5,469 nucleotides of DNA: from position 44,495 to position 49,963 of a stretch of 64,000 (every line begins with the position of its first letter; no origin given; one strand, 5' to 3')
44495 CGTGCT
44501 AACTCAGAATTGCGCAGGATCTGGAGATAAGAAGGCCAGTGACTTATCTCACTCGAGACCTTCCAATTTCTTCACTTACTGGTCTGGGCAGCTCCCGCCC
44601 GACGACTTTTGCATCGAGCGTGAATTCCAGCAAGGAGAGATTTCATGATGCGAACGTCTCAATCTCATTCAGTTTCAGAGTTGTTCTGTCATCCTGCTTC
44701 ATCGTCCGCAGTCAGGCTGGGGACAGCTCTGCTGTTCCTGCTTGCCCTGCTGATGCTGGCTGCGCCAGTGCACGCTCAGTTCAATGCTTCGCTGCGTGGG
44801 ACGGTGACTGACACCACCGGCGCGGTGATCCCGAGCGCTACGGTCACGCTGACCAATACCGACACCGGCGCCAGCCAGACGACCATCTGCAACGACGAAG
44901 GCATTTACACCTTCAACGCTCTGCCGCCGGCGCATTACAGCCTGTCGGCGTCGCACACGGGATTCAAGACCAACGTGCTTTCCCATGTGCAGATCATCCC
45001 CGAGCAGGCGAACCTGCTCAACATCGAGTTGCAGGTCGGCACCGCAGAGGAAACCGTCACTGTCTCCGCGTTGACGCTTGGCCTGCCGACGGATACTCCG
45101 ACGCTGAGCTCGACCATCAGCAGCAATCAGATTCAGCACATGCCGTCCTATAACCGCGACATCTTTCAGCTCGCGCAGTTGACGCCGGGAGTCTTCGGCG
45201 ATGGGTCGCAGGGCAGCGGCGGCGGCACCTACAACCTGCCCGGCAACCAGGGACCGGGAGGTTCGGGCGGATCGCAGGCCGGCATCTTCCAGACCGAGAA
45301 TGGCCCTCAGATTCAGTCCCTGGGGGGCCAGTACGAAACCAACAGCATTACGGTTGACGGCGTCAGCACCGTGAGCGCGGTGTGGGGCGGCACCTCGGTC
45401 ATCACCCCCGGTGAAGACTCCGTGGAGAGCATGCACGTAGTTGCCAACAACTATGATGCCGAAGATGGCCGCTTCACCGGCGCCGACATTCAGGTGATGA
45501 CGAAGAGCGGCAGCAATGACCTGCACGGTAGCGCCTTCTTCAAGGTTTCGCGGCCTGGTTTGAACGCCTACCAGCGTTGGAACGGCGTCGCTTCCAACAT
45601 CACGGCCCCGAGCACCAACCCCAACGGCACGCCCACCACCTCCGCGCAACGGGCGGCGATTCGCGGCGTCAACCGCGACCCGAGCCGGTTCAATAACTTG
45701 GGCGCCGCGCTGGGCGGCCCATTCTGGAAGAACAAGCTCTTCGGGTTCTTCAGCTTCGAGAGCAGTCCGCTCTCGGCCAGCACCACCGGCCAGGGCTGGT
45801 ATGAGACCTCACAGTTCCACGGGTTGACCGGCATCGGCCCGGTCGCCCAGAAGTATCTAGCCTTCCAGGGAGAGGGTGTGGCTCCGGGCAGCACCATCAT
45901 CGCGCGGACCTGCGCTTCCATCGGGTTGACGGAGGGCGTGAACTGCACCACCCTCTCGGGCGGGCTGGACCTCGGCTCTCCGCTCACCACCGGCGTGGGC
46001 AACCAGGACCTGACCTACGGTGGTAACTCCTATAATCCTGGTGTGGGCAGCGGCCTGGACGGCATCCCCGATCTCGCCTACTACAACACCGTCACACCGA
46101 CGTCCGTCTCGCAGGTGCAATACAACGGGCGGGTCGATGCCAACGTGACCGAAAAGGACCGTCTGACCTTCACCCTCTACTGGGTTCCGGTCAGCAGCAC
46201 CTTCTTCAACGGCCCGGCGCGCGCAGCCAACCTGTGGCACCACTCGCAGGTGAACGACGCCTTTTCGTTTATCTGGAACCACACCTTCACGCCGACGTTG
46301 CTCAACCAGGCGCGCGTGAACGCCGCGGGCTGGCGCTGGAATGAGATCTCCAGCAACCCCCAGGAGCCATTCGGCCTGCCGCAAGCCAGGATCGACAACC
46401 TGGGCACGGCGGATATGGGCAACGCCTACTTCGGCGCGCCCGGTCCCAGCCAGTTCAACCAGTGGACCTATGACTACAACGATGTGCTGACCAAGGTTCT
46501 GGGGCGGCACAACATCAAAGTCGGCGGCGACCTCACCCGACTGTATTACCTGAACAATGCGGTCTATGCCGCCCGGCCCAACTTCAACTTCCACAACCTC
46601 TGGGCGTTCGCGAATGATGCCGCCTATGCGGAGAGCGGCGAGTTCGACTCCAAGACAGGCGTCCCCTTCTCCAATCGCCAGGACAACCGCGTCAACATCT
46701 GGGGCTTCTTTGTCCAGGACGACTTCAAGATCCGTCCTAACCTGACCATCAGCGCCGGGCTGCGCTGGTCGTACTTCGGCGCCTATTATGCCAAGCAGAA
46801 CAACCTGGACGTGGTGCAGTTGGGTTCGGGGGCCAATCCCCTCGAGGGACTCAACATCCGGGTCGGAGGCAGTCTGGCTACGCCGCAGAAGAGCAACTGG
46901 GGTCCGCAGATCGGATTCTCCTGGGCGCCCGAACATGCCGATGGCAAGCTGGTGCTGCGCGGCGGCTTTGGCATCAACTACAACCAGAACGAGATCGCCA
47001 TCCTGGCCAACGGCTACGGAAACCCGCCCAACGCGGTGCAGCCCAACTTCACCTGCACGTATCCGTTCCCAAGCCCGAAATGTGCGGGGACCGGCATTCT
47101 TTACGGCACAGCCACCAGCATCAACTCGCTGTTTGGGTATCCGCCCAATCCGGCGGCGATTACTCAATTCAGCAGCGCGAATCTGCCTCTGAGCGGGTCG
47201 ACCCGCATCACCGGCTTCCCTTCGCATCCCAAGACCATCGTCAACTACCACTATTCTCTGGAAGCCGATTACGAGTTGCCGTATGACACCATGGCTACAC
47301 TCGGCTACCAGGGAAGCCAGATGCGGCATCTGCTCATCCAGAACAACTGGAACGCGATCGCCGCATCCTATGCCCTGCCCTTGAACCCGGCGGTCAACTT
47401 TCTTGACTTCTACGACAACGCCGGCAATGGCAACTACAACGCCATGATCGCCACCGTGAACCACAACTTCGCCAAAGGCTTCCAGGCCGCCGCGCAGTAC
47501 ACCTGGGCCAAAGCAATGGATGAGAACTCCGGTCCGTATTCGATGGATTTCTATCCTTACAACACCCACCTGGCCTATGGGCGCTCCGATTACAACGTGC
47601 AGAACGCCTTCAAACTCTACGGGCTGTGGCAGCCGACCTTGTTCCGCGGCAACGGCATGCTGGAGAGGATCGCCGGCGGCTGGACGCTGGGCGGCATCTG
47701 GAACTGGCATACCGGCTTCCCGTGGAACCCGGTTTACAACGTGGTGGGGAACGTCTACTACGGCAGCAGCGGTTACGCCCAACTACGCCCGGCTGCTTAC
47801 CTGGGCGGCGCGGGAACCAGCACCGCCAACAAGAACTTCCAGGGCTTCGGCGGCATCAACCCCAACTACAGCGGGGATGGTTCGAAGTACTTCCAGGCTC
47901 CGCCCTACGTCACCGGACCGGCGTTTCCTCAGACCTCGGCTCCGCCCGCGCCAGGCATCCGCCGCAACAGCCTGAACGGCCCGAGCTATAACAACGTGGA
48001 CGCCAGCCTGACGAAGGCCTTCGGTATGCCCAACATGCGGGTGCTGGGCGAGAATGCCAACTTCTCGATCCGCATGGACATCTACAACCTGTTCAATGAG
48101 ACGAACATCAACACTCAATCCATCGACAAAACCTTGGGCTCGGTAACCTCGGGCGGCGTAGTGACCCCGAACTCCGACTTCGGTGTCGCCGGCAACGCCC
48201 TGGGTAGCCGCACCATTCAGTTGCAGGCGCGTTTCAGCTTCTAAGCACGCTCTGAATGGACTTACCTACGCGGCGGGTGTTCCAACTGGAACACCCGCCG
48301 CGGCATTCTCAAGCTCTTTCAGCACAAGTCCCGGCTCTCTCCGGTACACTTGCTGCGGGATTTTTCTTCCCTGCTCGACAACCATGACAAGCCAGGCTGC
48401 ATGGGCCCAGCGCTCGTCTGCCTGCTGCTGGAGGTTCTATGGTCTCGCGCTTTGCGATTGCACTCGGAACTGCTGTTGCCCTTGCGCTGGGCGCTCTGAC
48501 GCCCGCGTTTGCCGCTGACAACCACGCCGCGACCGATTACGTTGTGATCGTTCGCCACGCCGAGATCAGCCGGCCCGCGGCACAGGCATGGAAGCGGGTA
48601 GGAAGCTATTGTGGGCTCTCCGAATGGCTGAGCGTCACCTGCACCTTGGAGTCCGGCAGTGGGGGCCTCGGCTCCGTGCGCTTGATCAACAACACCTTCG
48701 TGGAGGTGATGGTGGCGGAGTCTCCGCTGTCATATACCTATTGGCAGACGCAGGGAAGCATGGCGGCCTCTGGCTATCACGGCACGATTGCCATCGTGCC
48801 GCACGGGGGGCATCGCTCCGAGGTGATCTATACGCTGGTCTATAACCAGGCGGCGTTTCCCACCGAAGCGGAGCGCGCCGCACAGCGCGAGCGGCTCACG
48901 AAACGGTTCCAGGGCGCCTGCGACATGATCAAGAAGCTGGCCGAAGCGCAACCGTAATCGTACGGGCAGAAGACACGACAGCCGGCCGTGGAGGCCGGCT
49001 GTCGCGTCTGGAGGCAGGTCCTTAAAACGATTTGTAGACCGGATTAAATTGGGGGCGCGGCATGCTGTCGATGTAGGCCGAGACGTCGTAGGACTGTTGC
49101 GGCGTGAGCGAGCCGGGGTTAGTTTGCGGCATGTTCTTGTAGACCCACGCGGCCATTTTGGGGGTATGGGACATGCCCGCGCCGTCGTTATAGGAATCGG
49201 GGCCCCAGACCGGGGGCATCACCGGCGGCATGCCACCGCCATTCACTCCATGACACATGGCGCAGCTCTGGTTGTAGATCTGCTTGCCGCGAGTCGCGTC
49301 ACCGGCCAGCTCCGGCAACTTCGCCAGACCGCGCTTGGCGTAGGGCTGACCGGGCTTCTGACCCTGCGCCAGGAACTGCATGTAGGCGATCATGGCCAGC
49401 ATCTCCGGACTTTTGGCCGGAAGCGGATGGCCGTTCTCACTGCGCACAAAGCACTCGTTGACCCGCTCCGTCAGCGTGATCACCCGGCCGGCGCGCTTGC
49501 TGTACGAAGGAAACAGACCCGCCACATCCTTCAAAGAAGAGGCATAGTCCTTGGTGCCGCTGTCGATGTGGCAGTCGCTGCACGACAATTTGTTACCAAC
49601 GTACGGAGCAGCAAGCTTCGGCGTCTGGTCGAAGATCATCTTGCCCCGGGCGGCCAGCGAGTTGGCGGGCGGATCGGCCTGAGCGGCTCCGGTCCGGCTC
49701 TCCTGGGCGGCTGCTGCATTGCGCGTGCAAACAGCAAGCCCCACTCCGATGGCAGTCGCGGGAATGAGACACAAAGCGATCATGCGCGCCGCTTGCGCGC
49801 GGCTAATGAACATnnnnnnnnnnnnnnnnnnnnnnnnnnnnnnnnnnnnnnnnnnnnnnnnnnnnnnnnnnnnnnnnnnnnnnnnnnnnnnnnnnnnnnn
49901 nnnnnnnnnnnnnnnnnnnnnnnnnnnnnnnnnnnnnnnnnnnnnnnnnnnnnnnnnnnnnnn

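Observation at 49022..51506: Three-gene periplasmic thiosulfate module: Tat DsrE-like + oxyanion-binding protein + TsdA-like cytochrome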

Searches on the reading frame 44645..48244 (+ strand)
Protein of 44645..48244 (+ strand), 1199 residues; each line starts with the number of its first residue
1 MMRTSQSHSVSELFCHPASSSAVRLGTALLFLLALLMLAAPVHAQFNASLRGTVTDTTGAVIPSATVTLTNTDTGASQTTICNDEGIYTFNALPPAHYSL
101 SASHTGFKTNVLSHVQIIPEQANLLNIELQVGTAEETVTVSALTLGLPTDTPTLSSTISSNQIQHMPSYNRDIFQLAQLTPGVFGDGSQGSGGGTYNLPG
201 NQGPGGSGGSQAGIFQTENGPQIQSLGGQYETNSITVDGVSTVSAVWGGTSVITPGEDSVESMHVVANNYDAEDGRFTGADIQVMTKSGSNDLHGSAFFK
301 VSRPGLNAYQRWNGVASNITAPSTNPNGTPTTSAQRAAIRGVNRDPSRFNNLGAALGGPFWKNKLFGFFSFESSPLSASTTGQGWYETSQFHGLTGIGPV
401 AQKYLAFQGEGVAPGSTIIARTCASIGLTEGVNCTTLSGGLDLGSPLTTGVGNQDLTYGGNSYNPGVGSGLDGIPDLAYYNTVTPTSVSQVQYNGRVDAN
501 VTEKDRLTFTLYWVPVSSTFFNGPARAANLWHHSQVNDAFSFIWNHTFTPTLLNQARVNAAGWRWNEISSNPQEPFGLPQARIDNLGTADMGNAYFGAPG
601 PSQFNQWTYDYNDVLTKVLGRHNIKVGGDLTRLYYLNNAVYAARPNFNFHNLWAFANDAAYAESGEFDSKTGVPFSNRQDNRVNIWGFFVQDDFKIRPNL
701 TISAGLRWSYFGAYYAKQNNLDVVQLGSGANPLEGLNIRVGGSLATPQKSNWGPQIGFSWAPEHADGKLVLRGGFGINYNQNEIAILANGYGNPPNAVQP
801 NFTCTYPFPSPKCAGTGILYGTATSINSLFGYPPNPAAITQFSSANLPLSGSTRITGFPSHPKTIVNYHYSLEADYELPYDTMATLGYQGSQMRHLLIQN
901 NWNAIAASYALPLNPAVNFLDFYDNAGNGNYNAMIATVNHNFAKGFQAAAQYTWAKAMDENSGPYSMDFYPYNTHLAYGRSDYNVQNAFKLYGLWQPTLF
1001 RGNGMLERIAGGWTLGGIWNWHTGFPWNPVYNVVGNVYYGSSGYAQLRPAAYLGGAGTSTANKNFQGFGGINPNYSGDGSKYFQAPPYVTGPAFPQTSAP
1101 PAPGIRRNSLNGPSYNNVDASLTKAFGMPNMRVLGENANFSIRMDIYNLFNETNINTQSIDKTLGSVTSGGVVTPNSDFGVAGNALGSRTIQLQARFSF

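Call 51: search_protein_families(library=pfam, proteins=[window:44645-48244:+], max_evalue=0.0001)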
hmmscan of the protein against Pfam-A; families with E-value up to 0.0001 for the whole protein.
window:44645-48244:+ (1199 aa): 3 families
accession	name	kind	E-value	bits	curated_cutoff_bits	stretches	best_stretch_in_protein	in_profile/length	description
PF25183.1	OMP_b-brl_4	-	6.8e-111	372.5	30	2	479-1192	143-838/838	Outer membrane beta barrel domain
PF13620.12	CarboxypepD_reg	-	2.4e-22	79.5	32.3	1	49-130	1-82/82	Carboxypeptidase regulatory-like domain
PF13715.12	CarbopepD_reg_2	-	3.5e-08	33.8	32.2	1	51-131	2-78/88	CarboxypepD_reg-like domain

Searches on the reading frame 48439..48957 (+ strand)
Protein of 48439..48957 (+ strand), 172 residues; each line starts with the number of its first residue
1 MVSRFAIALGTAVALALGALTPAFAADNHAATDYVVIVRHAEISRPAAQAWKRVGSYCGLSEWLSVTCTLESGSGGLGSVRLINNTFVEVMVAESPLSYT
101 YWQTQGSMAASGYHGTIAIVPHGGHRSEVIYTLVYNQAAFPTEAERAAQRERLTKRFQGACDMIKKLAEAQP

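Call 3: search_protein_families(library=pfam, proteins=[window:48439-48957:+], max_evalue=0.01)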
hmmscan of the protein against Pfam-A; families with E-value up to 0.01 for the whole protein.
window:48439-48957:+ (172 aa): 1 family
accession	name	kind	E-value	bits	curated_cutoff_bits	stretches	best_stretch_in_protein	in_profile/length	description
PF10604.15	Polyketide_cyc2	-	8.4e-12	46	27.4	1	37-169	4-142/142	Polyketide cyclase / dehydrase and lipid transport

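Call 4: search_protein_families(library=ncbifam, proteins=[window:48439-48957:+], max_evalue=0.01)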
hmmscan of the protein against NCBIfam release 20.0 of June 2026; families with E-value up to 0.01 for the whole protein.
window:48439-48957:+ (172 aa): 0 families

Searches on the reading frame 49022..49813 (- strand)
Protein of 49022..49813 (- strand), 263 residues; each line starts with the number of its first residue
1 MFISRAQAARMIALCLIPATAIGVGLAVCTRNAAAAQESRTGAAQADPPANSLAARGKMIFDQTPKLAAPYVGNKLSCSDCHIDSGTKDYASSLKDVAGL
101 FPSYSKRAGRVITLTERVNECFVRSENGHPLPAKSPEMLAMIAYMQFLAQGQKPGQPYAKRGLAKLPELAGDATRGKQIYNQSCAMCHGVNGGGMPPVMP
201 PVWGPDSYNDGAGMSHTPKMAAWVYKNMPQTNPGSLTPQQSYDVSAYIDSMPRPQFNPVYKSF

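Call 3: search_protein_families(library=pfam, proteins=[window:49022-49813:-], max_evalue=0.01)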
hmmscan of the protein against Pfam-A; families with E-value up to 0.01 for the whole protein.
window:49022-49813:- (263 aa): 4 families
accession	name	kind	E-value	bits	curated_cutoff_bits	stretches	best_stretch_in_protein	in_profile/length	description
PF21342.2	SoxA-TsdA_cyt-c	-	3.1e-15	56.4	27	1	74-152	13-86/88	SoxA/TsdA, cytochrome c domain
PF00034.26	Cytochrom_C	-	5.8e-14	53.6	21.3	1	174-251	2-89/90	Cytochrome c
PF13442.11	Cytochrome_CBB3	-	3.5e-10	40.5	27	1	172-248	2-68/68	Cytochrome C oxidase, cbb3-type, subunit III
PF09086.16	DUF1924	-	0.00076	20.2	22.5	0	53-105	7-58/96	Domain of unknown function (DUF1924)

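Call 4: search_protein_families(library=ncbifam, proteins=[window:49022-49813:-], max_evalue=0.01)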
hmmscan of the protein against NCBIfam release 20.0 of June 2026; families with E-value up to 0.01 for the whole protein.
window:49022-49813:- (263 aa): 10 families
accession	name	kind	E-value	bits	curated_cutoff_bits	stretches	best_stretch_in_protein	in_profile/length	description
TIGR04484.1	thiosulf_SoxA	equivalog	2.7e-14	53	110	1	73-191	18-133/212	sulfur oxidation c-type cytochrome SoxA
NF050122.1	bc1_QcrC_actin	exception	9.8e-09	34.9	200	1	76-251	50-211/253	cytochrome bc1 complex diheme cytochrome c subunit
TIGR02603.1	CxxCH_TIGR02603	domain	6.9e-06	26.1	68.15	1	171-196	1-26/134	putative heme-binding domain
NF045774.1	cytochro_C551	exception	0.00033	20.6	118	1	169-194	35-60/110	cytochrome c551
TIGR00782.1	ccoP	equivalog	0.00064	19.1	179.95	1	165-195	98-129/285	cytochrome-c oxidase, cbb3-type subunit III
NF041895.1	choice_anch_V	domain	0.00096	19.2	42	0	176-212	21-53/150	choice-of-anchor V domain-containing protein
NF045930.1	Cytc6PetJCyano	equivalog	0.002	18.1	135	1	166-189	21-44/110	cytochrome c6 PetJ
NF011054.0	PRK14486.1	equivalog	0.0023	17.5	447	1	136-195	174-237/294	putative bifunctional cbb3-type cytochrome c oxidase subunit II/cytochrome c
NF045773.1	cytochro_C550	exception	0.0047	16.8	125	0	171-197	47-74/118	cytochrome c550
TIGR04494.1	c550_PedF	equivalog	0.0077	16.1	122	0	176-197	54-77/133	cytochrome c-550 PedF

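Call 6: search_solved_structures(query=window:49022-49813:-, max_evalue=0.01, show_alignments=3)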
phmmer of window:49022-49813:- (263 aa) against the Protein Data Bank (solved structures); distinct sequences matched with E-value up to 0.01: 34.
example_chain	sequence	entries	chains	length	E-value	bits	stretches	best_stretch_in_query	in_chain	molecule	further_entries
4wqc_A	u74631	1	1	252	8.6e-41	143.5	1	51-257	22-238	Thiosulfate dehydrogenase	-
4wq7_A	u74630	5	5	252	5.8e-40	140.8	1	51-257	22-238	Thiosulfate dehydrogenase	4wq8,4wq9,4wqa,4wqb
4wqd_A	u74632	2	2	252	5.9e-40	140.8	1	51-257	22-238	Thiosulfate dehydrogenase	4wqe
4v2k_A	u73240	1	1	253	6e-40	140.8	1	51-257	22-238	THIOSULFATE DEHYDROGENASE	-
5lo9_A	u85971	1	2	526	4.3e-37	131.4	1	43-255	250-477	Cytochrome C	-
7rh5_O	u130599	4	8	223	1.7e-10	44.2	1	138-254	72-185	Cytochrome bc1 complex cytochrome c subunit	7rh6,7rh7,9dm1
6hwh_M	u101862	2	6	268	2.3e-10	43.8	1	138-254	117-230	Cytochrome bc1 complex cytochrome c subunit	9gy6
8ovc_O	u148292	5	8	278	2.5e-10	43.7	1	138-254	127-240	Cytochrome bc1 complex cytochrome c subunit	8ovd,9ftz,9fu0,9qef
6adq_C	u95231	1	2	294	3e-10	43.4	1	138-254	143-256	Cytochrome bc1 complex cytochrome c subunit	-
1h31_A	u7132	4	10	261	8.9e-08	35.3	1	76-153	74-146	DIHEME CYTOCHROME C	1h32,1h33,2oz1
6xkx_p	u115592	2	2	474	2.2e-07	34.1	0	125-194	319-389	Cbb3-type cytochrome c oxidase subunit CcoP,Cytochrome c-type cyt cy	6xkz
7b21_AAA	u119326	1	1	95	2.3e-07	34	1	169-249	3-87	Carbohydrate binding protein, putative, cbp2D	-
3mk7_C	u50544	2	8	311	1.8e-06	31.1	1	139-201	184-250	Cytochrome c oxidase, cbb3-type, subunit P | Cbb3-type cytochrome c oxidase subunit CcoP1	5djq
9wcx_U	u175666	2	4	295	6.2e-06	29.3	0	175-205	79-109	Cytochrome bc1 complex cytochrome c subunit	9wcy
7q21_C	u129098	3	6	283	1.3e-05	28.2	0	137-251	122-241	Cytochrome bc1 complex cytochrome c subunit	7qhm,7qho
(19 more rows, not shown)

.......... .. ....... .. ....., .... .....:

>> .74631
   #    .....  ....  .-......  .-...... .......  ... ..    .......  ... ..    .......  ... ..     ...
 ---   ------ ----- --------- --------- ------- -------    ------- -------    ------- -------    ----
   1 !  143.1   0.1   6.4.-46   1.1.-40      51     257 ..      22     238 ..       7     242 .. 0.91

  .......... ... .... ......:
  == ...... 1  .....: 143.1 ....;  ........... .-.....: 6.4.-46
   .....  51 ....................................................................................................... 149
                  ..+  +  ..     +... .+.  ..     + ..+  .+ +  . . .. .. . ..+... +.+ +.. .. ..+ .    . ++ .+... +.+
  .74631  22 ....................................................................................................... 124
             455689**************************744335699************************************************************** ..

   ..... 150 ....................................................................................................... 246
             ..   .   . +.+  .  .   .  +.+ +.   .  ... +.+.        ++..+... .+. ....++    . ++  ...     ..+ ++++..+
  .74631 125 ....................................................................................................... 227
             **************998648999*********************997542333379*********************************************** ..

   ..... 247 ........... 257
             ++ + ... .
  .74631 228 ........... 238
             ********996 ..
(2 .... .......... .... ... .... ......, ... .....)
